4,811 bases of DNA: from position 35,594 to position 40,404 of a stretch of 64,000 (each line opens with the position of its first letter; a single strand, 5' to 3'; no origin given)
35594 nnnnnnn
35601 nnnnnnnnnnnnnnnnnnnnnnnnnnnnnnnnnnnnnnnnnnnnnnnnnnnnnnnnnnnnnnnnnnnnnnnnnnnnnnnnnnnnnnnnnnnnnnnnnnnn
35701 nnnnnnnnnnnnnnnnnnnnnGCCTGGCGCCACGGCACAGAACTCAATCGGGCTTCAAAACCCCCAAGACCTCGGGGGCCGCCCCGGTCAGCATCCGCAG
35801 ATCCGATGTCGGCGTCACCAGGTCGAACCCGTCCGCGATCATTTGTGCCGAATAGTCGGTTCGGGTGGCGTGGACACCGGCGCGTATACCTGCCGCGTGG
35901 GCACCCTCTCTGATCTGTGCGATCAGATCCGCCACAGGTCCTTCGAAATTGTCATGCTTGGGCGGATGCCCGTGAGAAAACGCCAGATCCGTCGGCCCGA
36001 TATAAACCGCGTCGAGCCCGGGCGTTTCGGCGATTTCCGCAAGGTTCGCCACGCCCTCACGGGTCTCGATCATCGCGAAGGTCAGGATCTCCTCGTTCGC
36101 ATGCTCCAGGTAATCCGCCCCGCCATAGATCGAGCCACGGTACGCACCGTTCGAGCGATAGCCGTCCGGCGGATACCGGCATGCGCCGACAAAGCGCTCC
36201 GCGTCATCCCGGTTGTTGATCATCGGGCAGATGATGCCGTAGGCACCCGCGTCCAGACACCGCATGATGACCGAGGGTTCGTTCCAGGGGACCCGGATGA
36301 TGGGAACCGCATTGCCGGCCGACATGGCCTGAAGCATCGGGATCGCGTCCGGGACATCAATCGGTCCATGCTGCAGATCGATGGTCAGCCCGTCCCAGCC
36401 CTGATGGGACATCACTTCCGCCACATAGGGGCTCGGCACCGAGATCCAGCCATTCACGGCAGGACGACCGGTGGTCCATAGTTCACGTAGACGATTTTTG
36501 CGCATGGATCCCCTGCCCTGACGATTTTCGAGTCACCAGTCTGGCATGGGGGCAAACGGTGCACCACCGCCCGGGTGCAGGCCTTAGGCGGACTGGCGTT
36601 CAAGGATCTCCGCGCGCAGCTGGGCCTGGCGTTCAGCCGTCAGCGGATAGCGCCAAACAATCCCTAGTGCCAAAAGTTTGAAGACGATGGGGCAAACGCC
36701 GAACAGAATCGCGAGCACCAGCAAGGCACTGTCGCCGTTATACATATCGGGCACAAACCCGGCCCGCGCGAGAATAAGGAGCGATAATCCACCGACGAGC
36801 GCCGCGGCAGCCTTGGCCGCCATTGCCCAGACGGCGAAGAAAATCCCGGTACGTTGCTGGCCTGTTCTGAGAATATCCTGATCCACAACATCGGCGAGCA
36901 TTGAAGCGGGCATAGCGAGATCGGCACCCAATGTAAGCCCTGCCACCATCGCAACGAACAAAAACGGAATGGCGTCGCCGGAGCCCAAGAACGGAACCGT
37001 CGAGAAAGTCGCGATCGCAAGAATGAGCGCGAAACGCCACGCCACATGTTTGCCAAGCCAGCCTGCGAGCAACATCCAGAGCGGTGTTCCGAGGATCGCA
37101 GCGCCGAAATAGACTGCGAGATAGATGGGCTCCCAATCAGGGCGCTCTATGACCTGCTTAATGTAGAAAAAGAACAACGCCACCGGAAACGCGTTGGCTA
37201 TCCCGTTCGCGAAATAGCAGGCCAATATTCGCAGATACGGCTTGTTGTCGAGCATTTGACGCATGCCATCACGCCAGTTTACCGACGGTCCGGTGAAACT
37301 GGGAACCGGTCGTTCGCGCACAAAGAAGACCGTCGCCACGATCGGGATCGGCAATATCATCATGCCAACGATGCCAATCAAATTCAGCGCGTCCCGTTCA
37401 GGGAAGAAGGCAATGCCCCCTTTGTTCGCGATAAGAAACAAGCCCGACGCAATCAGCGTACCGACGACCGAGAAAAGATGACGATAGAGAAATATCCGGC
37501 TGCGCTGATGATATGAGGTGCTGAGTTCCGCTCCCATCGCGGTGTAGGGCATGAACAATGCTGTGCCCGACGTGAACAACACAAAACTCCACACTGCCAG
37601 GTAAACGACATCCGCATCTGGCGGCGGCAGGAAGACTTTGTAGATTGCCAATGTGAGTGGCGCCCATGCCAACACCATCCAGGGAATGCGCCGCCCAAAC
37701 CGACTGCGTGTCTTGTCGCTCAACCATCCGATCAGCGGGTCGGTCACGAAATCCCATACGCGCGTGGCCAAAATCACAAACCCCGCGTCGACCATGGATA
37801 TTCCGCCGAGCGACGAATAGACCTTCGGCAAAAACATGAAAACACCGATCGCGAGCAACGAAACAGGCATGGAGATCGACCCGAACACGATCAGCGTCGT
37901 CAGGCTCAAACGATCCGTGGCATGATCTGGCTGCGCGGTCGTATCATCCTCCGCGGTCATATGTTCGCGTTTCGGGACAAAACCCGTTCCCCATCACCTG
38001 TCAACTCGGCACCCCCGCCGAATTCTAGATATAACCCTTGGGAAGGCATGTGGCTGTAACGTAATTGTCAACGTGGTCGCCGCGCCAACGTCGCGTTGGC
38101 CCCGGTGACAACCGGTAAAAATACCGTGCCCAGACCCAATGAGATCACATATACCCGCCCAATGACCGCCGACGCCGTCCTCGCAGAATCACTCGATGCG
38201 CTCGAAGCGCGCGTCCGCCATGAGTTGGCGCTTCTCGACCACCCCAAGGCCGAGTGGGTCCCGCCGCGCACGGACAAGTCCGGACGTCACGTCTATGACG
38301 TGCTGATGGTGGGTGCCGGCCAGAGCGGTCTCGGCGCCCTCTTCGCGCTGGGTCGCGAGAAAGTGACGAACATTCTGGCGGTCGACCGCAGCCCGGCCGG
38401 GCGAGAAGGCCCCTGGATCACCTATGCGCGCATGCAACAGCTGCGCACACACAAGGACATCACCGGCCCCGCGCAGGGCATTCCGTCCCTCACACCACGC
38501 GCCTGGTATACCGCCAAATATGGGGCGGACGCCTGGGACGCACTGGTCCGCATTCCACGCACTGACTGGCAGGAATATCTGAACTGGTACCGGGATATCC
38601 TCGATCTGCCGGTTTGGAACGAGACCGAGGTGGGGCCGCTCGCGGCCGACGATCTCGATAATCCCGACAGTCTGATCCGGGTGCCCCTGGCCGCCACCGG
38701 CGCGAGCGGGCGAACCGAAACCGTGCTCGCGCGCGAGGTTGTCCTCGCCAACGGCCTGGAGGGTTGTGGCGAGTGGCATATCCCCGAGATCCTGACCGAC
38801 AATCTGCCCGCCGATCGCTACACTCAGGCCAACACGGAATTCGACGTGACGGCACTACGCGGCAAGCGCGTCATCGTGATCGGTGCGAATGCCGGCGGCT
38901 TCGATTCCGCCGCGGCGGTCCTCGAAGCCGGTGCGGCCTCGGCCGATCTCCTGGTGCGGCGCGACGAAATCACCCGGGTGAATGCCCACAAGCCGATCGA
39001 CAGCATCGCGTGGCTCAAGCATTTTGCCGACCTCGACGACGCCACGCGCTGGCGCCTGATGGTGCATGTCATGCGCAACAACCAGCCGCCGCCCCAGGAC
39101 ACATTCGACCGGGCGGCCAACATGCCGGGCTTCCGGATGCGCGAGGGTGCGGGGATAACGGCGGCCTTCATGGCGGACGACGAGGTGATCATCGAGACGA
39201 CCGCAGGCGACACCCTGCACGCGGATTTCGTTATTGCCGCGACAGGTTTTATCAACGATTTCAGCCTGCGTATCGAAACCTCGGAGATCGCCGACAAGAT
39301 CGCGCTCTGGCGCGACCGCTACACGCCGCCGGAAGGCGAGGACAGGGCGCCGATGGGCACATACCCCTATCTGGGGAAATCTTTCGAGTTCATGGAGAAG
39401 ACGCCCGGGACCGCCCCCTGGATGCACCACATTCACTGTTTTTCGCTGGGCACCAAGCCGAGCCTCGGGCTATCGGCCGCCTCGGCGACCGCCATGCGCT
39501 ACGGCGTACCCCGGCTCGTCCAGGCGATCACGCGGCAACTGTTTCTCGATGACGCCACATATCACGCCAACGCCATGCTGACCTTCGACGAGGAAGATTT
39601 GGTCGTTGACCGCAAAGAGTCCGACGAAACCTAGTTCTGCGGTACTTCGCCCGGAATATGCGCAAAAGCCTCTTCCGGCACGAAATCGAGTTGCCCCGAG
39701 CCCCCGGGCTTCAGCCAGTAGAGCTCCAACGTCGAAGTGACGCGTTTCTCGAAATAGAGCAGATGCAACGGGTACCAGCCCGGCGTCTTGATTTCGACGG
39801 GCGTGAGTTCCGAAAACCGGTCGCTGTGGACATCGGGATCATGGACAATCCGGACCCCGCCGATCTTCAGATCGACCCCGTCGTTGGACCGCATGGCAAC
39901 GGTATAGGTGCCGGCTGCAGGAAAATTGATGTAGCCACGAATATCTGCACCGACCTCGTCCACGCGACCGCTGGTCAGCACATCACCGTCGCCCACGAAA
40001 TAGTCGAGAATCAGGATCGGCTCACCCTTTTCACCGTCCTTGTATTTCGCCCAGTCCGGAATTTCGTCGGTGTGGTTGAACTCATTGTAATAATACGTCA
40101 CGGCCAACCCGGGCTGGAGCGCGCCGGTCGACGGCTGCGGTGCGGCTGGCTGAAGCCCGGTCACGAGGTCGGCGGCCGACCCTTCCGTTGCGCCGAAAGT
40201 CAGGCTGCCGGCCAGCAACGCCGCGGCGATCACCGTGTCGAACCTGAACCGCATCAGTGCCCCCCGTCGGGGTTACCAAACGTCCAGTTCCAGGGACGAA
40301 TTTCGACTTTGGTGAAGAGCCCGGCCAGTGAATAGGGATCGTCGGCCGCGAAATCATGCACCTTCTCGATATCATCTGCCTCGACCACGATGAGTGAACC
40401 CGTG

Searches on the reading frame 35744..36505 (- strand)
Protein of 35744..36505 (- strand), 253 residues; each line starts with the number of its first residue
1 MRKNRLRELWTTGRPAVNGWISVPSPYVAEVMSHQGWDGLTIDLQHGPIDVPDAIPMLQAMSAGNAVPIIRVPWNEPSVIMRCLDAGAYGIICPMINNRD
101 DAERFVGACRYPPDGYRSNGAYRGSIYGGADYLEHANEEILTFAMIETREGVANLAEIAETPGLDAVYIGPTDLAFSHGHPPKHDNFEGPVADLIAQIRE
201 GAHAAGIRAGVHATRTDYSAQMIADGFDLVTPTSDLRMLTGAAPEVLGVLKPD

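Call 28: search_protein_families(library=pfam, proteins=[window:35744-36505:-], max_evalue=0.001)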
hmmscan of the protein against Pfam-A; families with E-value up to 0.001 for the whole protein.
window:35744-36505:- (253 aa): 1 family
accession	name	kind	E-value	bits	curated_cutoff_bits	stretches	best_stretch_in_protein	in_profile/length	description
PF03328.21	HpcH_HpaI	-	9.9e-33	113.7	25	1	20-237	5-216/221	HpcH/HpaI aldolase/citrate lyase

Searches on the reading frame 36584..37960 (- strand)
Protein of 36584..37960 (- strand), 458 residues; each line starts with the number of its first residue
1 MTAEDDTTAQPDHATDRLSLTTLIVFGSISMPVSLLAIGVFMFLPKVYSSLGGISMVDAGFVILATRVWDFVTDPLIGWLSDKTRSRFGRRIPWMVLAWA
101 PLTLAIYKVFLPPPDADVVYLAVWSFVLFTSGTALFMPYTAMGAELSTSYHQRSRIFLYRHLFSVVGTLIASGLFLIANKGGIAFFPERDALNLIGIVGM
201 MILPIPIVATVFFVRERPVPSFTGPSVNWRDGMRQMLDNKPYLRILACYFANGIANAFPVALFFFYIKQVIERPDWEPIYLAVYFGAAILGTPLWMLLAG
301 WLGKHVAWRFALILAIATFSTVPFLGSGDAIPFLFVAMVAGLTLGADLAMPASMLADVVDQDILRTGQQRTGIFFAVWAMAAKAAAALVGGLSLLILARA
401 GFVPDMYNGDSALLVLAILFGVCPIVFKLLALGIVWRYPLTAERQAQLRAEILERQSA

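Call 28: search_protein_families(library=pfam, proteins=[window:36584-37960:-], max_evalue=0.001)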
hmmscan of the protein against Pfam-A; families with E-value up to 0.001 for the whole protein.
window:36584-37960:- (458 aa): 2 families
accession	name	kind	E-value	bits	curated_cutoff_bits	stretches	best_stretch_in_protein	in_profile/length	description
PF13347.12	MFS_2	-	7.1e-79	265.8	27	1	26-441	2-426/427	MFS/sugar transport protein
PF07690.21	MFS_1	-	8.2e-09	35.3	33.4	1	22-354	5-316/347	Major Facilitator Superfamily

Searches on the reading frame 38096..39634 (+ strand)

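Call 28: search_protein_families(library=pfam, proteins=[window:38096-39634:+], max_evalue=0.001)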
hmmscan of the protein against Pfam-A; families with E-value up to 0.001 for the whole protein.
window:38096-39634:+ (512 aa): 4 families
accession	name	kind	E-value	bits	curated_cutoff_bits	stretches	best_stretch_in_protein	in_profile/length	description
PF13434.12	Lys_Orn_oxgnase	-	1.3e-07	31.6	21.3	1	152-303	91-230/339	L-lysine 6-monooxygenase/L-ornithine 5-monooxygenase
PF13738.12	Pyr_redox_3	-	1.5e-07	31.4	30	1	72-296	3-203/305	Pyridine nucleotide-disulphide oxidoreductase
PF13454.12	NAD_binding_9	-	4e-07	30.6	21.8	1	71-220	2-153/155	FAD-NAD(P)-binding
PF07992.20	Pyr_redox_2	-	1.2e-06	28.6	26.1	1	67-391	1-243/291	Pyridine nucleotide-disulphide oxidoreductase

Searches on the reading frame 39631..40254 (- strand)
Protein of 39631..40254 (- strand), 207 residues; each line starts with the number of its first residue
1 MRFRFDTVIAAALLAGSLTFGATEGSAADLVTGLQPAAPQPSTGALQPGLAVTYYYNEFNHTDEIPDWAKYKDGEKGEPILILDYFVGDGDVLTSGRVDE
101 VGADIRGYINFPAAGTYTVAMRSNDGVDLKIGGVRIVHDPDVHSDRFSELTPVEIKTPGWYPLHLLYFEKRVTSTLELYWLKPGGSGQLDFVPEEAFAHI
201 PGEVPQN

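Call 28: search_protein_families(library=pfam, proteins=[window:39631-40254:-], max_evalue=0.001)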
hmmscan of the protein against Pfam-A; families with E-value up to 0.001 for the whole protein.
window:39631-40254:- (207 aa): 1 family
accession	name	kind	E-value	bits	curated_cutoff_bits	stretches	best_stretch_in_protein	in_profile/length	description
PF07691.17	PA14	-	1.3e-09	38.4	24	1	99-188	44-141/147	PA14 domain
